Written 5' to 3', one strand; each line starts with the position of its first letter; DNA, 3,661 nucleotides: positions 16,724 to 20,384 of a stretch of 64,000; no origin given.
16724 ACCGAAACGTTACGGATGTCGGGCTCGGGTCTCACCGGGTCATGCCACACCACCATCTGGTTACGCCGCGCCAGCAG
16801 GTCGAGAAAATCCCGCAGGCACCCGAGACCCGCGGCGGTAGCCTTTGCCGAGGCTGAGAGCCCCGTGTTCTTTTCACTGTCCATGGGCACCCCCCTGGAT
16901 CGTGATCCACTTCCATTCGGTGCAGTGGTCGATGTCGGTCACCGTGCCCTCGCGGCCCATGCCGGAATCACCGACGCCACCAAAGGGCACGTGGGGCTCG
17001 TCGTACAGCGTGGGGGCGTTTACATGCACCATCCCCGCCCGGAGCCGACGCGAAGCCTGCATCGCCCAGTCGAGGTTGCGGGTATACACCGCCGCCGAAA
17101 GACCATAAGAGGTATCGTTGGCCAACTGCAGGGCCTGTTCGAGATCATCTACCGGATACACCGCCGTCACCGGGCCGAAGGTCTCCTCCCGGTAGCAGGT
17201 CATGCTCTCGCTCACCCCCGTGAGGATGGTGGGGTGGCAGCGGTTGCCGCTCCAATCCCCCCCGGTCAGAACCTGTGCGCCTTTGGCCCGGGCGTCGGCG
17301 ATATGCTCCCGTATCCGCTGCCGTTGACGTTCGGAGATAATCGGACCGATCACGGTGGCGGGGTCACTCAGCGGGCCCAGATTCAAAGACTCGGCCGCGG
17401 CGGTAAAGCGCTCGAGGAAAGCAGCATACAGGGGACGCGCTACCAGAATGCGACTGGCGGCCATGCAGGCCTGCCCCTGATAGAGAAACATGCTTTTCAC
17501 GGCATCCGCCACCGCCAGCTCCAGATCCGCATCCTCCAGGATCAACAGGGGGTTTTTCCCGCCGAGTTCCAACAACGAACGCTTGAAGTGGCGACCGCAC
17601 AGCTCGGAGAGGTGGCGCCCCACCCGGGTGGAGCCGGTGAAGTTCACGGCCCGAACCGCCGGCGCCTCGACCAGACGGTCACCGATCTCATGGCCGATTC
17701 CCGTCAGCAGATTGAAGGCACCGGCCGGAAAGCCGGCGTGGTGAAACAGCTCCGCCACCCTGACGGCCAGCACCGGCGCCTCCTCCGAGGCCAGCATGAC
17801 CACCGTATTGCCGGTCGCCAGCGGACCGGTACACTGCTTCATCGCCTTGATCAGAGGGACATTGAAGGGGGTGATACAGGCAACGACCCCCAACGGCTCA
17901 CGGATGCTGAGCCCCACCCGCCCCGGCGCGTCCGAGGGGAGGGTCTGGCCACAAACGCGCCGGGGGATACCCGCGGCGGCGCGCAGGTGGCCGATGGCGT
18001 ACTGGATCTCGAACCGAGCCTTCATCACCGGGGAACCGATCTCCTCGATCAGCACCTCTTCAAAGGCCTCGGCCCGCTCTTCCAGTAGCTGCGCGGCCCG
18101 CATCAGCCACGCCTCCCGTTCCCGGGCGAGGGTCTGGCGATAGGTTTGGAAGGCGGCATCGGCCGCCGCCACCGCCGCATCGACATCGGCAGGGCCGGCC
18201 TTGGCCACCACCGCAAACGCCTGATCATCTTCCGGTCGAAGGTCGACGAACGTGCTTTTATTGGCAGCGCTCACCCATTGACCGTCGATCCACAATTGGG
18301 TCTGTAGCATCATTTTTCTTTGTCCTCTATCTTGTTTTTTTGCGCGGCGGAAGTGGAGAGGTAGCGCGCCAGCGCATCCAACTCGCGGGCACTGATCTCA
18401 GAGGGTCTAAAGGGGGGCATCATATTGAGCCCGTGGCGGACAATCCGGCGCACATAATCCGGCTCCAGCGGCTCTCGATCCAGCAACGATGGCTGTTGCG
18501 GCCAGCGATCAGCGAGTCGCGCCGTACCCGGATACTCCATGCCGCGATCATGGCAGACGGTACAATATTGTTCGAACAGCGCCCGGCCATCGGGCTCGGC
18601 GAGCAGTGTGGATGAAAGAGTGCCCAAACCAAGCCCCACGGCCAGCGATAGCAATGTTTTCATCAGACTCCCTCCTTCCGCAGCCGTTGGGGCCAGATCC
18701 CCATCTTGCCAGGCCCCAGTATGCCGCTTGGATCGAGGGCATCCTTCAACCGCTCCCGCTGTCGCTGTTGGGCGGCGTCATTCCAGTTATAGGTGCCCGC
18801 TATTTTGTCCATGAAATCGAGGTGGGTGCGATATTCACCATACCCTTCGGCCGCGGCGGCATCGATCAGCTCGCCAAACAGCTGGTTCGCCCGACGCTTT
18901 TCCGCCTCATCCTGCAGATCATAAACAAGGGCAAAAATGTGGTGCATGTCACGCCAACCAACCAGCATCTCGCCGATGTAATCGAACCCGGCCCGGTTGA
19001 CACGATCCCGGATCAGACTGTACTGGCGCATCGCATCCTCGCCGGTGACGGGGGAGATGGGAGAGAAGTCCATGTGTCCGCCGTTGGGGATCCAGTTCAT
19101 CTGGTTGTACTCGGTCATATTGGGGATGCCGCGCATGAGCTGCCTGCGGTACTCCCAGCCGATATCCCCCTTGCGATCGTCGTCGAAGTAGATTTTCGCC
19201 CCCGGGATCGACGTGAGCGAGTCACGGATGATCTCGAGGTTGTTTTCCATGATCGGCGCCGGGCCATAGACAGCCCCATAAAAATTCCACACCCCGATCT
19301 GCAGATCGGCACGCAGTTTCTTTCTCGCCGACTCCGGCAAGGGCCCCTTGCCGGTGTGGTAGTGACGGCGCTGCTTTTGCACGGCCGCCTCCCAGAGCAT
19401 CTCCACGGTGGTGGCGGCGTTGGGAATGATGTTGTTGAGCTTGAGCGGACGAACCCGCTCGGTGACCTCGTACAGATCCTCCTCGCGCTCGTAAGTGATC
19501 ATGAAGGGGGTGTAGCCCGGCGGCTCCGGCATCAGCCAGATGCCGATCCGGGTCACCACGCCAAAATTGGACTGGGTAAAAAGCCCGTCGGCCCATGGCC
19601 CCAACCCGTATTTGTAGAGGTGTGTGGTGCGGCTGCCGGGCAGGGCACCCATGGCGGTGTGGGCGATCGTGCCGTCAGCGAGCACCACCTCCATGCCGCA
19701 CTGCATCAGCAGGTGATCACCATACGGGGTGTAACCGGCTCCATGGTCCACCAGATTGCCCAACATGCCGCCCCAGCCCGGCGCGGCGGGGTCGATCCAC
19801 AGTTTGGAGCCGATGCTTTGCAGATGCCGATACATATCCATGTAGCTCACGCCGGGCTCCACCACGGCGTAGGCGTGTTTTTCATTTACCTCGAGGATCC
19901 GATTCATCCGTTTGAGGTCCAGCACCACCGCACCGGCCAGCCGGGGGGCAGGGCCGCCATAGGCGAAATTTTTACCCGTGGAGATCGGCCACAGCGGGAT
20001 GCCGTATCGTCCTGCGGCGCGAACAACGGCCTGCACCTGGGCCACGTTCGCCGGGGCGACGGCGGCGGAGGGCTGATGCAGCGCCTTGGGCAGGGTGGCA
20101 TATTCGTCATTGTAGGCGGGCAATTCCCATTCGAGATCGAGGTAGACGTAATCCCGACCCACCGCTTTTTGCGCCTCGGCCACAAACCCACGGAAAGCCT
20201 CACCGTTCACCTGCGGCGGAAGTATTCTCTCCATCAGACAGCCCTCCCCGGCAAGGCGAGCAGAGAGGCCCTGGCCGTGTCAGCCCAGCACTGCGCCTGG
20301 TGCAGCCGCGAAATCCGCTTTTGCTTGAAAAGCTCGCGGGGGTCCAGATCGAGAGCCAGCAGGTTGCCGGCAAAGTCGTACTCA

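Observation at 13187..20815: Eight-gene operon joining a flavocytochrome phenol side-chain oxidase to a prFMN decarboxylase: candidate O2-independent side-chain stripping pathway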

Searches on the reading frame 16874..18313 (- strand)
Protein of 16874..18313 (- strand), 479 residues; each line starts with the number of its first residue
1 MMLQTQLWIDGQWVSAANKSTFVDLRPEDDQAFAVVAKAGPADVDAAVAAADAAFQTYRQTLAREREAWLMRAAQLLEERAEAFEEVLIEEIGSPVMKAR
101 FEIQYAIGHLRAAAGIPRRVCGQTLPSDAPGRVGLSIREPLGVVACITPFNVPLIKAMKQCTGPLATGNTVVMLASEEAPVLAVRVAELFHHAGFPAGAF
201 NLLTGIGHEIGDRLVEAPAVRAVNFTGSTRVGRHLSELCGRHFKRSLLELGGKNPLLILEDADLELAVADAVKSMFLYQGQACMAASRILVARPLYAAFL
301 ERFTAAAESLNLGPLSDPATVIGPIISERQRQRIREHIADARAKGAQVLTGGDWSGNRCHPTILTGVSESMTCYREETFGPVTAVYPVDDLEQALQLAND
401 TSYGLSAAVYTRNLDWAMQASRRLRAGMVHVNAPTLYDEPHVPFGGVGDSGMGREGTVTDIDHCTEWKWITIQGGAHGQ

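Call 3: search_protein_families(library=pfam, proteins=[window:16874-18313:-])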
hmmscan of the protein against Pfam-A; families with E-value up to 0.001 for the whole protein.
window:16874-18313:- (479 aa): 1 family
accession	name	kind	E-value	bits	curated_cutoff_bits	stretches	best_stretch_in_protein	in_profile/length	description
PF00171.27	Aldedh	-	3.9e-156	520.6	23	1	13-470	1-461/461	Aldehyde dehydrogenase family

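Call 4: search_protein_families(library=ncbifam, proteins=[window:16874-18313:-])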
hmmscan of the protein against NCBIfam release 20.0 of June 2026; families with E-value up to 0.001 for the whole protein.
window:16874-18313:- (479 aa): 43 families (the best 25 are shown)
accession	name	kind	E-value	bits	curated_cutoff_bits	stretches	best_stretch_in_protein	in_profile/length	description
NF045736.1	PaDhStyDRhodo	equivalog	1.2e-111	373.6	800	1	4-472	2-477/479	phenylacetaldehyde dehydrogenase StyD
NF040648.1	lactal_redase_Meth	equivalog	2.4e-110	369.7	650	1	8-472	2-462/463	lactaldehyde dehydrogenase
NF045735.1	PaDhStyDPseudo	equivalog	5.5e-110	368.3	850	1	4-472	2-481/483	phenylacetaldehyde dehydrogenase StyD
TIGR01780.1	SSADH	subfamily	1.3e-109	367.1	646.35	1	30-467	7-447/448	succinate-semialdehyde dehydrogenase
NF010000.0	PRK13473.1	subfamily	1.3e-108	363.7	615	1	4-471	2-471/475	aminobutyraldehyde dehydrogenase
TIGR02299.1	HpaE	equivalog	1.7e-107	360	638.35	1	7-477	3-481/488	5-carboxymethyl-2-hydroxymuconate semialdehyde dehydrogenase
TIGR01804.1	BADH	equivalog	9.6e-104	347.4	668.6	1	8-468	1-467/467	betaine-aldehyde dehydrogenase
TIGR03216.1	OH_muco_semi_DH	equivalog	6.2e-103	345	693.25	1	7-473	3-480/481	2-hydroxymuconic semialdehyde dehydrogenase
NF042993.1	AlphKGSA_gudD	equivalog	6.4e-102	341.8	770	1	7-472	6-480/481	alpha-ketoglutaric semialdehyde dehydrogenase GucD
NF008415.0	PRK11241.1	equivalog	4.6e-101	338.9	828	1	3-472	9-480/482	NADP-dependent succinate-semialdehyde dehydrogenase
NF009725.0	PRK13252.1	equivalog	5.2e-100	335.2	593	1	4-473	6-480/488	betaine-aldehyde dehydrogenase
NF006916.0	PRK09407.1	equivalog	7.7e-100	335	521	1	24-471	38-491/526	succinic semialdehyde dehydrogenase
NF007497.0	PRK10090.1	equivalog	1.6e-92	310.8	500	1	2-433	4-439/480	aldehyde dehydrogenase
NF052305.1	DioxValDhHalo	equivalog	2.3e-92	310.4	750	1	4-451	4-458/483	2,5-dioxovalerate dehydrogenase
NF006915.0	PRK09406.1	equivalog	1.1e-90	304.7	730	1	37-462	18-446/457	NADP-dependent succinic semialdehyde dehydrogenase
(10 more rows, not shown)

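Call 50: search_solved_structures(query=window:16874-18313:-, max_evalue=1e-60)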
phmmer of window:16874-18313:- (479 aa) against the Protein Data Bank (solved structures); distinct sequences matched with E-value up to 1e-60: 177 (the best 60 are shown).
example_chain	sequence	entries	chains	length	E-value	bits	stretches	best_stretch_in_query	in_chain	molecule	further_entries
6qhn_A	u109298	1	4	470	5.5e-100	338.6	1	25-473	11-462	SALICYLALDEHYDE DEHYDROGENASE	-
9ihb_A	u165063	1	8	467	2e-97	330.1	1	36-473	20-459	Vanillin dehydrogenase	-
3r64_A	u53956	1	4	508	2.2e-97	330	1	6-476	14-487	NAD dependent benzaldehyde dehydrogenase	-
4jz6_A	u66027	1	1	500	4.1e-96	325.8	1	3-473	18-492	Salicylaldehyde dehydrogenase NahF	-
9jw2_A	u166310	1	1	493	2.5e-92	313.3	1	9-474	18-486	4-hydroxybenzaldehyde dehydrogenase (NADP(+))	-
3ek1_A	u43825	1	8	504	5.3e-91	309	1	2-470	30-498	Aldehyde dehydrogenase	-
9jvs_A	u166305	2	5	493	6e-91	308.8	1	9-474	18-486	4-hydroxybenzaldehyde dehydrogenase (NADP(+))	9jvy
9jem_A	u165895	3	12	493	7.6e-91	308.5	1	9-474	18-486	4-hydroxybenzaldehyde dehydrogenase (NADP(+))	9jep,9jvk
4dng_A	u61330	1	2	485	4.2e-90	306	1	7-473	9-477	Uncharacterized aldehyde dehydrogenase AldY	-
9jvl_A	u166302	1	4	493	4.2e-90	306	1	9-474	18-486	4-hydroxybenzaldehyde dehydrogenase (NADP(+))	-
9jv6_A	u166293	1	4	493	5.9e-90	305.5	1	9-474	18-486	4-hydroxybenzaldehyde dehydrogenase (NADP(+))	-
3jz4_A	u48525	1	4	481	3.6e-89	302.9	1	4-471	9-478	Succinate-semialdehyde dehydrogenase [NADP+]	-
8zcx_A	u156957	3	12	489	1.7e-87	297.4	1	25-474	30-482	Aldehyde dehydrogenase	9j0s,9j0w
4v6h_A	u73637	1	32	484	2.3e-87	297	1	2-470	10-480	Succinate-semialdehyde dehydrogenase (NADP+)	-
4o6r_A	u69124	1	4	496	1.5e-86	294.3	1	3-474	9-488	Aldehyde Dehydrogenase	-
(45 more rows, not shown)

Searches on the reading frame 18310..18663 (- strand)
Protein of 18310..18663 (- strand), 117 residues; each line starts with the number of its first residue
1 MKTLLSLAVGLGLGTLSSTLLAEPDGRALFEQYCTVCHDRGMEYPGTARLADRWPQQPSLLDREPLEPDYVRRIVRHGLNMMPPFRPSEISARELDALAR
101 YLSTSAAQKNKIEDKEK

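Call 3: search_protein_families(library=pfam, proteins=[window:18310-18663:-])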
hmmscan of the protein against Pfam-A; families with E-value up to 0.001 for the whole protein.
window:18310-18663:- (117 aa): 2 families
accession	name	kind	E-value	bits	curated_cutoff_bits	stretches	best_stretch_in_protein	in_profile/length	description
PF13442.11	Cytochrome_CBB3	-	2.4e-16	60.3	27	1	25-102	5-68/68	Cytochrome C oxidase, cbb3-type, subunit III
PF00034.26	Cytochrom_C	-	1.8e-05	26.4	21.3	1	25-104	3-88/90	Cytochrome c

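Call 4: search_protein_families(library=ncbifam, proteins=[window:18310-18663:-])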
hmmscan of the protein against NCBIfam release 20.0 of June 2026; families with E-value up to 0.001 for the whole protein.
window:18310-18663:- (117 aa): 2 families
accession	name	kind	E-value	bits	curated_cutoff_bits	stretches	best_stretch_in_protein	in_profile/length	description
NF045930.1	Cytc6PetJCyano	equivalog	7.6e-05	22.6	135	1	18-107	22-107/110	cytochrome c6 PetJ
NF052248.1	SorU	equivalog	0.00013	22.1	100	0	67-101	38-71/72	SorU family sulfite dehydrogenase c-type cytochrome subunit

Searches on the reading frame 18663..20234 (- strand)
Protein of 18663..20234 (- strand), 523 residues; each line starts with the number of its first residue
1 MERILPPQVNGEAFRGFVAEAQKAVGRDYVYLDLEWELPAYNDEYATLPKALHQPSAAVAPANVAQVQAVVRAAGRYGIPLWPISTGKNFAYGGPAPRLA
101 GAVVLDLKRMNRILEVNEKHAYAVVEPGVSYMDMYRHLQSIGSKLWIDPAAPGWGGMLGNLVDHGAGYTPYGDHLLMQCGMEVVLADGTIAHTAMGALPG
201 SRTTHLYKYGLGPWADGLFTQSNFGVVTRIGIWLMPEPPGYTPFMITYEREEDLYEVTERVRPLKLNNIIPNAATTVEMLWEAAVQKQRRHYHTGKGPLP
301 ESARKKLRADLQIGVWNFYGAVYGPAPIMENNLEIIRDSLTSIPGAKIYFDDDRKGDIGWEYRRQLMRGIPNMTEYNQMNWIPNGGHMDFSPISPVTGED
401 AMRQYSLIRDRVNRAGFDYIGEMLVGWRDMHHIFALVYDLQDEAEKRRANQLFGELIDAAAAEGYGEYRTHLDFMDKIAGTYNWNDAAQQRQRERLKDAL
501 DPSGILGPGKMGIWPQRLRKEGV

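Call 3: search_protein_families(library=pfam, proteins=[window:18663-20234:-])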
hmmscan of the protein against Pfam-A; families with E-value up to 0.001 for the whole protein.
window:18663-20234:- (523 aa): 2 families
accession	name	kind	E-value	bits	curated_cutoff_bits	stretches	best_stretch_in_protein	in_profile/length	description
PF01565.28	FAD_binding_4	-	9.4e-31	106.8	26.4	1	55-193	1-138/139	FAD binding domain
PF02913.24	FAD-oxidase_C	-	1e-12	48.8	21.2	1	332-511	79-248/248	FAD linked oxidases, C-terminal domain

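Call 4: search_protein_families(library=ncbifam, proteins=[window:18663-20234:-])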
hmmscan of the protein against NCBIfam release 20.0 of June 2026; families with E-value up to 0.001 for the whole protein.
window:18663-20234:- (523 aa): 3 families
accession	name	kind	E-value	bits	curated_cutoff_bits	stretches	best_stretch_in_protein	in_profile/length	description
TIGR00387.1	glcD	equivalog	2.4e-18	66.2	567.9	1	59-295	2-225/413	glycolate oxidase subunit GlcD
NF008408.0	PRK11230.1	equivalog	1.1e-09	37.3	897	1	53-295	54-282/499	glycolate oxidase subunit GlcD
NF053785.1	DcplphribOxDprE1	equivalog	1.2e-05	24.7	500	1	59-192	19-149/449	decaprenylphosphoryl-beta-D-ribose oxidase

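Call 5: search_solved_structures(query=window:18663-20234:-, max_evalue=0.00001, show_alignments=2)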
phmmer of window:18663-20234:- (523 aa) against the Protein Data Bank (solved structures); distinct sequences matched with E-value up to 0.00001: 40.
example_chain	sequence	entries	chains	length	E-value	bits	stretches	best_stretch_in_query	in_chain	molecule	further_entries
8s7p_A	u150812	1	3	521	2.1e-197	660.3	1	4-520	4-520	Oxidoreductase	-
8s7r_A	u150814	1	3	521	2.2e-196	657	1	4-520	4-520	Oxidoreductase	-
8s7w_A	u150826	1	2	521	3.2e-196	656.4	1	4-520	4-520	Oxidoreductase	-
8s7t_A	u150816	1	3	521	3.3e-196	656.4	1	4-520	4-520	Oxidoreductase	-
8s7s_A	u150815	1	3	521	3.9e-196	656.1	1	4-520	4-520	Oxidoreductase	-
8s7q_A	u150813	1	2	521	4.3e-196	656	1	4-520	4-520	Oxidoreductase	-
8s7n_A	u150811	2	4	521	4.3e-196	656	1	4-520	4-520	Oxidoreductase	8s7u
9gov_A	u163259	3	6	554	1.6e-157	528.7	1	1-522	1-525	4-Allyl syringol oxidase from Streptomyces cavernae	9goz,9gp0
8bap_A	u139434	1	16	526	7.1e-156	523.3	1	1-521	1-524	Probable vanillyl-alcohol oxidase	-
8bam_A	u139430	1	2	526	9.3e-156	522.9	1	1-521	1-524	Probable vanillyl-alcohol oxidase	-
7ywu_A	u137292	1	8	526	4.5e-155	520.6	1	1-521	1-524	Probable vanillyl-alcohol oxidase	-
7ywv_A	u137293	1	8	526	6e-155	520.2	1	1-521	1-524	Probable vanillyl-alcohol oxidase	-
9h8p_A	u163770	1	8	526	2.8e-154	518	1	1-521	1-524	Probable vanillyl-alcohol oxidase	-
5fxd_A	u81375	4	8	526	3e-154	517.9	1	1-521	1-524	PROBABLE VANILLYL-ALCOHOL OXIDASE | EUGENOL OXIDASE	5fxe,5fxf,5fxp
9h8q_A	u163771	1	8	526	4.8e-154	517.2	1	1-521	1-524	Probable vanillyl-alcohol oxidase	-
1dii_A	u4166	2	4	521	1e-130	440.2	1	4-513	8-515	P-CRESOL METHYLHYDROXYLASE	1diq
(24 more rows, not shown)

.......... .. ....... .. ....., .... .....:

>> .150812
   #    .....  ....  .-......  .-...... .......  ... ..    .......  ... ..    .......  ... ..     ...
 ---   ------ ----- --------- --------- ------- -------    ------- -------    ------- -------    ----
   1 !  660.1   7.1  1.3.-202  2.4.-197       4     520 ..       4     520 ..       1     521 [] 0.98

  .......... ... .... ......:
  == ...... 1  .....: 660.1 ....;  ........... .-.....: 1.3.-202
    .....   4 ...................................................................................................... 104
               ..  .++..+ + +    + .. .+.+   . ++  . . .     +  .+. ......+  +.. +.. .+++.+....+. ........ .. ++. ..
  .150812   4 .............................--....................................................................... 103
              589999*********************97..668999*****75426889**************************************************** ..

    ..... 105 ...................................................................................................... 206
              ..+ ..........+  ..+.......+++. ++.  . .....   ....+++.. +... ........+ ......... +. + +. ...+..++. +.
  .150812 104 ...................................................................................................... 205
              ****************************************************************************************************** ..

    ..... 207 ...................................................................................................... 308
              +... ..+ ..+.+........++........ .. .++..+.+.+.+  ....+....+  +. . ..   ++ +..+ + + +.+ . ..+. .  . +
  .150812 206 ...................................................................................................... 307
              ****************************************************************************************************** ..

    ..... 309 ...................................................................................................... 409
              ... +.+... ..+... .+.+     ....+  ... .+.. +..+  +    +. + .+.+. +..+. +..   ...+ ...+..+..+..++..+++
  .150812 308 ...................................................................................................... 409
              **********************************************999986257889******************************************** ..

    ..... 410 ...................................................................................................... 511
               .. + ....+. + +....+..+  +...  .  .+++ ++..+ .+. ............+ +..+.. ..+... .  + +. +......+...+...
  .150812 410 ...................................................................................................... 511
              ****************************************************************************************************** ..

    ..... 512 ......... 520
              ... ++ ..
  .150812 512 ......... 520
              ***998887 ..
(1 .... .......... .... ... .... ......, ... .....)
